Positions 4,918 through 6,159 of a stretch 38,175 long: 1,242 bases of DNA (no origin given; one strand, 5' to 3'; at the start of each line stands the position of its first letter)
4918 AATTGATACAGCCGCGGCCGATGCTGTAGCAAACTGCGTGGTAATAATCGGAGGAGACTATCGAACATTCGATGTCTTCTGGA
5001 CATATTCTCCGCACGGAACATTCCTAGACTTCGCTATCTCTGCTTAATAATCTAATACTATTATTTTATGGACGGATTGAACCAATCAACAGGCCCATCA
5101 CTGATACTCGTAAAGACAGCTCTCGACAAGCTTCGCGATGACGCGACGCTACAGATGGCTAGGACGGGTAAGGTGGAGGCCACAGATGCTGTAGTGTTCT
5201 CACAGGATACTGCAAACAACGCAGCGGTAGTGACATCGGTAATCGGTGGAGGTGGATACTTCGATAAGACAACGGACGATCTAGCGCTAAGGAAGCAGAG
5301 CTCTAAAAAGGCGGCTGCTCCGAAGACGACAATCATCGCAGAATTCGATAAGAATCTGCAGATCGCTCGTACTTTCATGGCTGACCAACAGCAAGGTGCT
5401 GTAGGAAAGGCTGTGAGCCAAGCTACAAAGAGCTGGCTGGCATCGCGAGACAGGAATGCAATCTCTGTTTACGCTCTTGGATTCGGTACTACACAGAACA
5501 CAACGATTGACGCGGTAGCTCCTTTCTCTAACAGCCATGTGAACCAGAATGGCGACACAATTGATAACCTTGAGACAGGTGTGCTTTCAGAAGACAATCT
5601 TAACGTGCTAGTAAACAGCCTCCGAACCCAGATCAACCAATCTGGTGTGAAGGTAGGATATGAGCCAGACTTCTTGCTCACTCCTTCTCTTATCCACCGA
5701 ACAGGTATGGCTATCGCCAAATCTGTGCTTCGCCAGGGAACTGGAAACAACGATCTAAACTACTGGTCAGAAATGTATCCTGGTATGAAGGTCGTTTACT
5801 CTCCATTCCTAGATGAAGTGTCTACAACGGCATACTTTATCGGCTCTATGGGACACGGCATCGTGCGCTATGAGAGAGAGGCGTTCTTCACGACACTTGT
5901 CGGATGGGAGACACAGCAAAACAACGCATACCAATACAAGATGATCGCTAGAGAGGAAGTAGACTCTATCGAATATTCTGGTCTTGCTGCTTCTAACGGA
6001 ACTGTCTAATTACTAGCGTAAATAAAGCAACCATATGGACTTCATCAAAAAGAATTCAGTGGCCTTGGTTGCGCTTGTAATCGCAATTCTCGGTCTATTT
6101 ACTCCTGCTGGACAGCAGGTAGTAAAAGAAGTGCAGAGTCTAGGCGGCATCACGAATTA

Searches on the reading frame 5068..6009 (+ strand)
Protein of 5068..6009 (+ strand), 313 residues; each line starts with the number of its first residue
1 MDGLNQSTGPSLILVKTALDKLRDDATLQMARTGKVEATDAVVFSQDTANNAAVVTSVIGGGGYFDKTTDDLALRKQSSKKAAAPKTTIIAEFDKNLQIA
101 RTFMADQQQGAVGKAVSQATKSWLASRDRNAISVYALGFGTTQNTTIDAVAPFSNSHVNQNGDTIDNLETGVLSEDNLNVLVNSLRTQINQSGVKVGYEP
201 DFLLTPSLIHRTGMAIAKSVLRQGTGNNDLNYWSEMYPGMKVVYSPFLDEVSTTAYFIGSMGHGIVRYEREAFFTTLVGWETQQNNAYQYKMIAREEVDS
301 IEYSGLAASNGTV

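Call 7: search_dna_similar(query=window:5068-6009:+, collection=phages, mode=protein, max_rows=25)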
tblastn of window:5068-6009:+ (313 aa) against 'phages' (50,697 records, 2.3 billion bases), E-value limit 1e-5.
Records with a match: 1; places in all: 1; records where one place covers at least 80% of the query: 0.
Best place of each record, by identity: <60% 1.
By first word of the organism name: Bacillus 1.
By host as written in the record: Bacillus sp. (in: Bacteria) 1.
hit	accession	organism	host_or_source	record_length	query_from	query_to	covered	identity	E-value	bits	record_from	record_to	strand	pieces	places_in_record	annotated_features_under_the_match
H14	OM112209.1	Bacillus phage PK1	Bacillus sp. (in: Bacteria)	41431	93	231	44%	28.8%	5e-9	63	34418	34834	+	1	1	major head subunit family protein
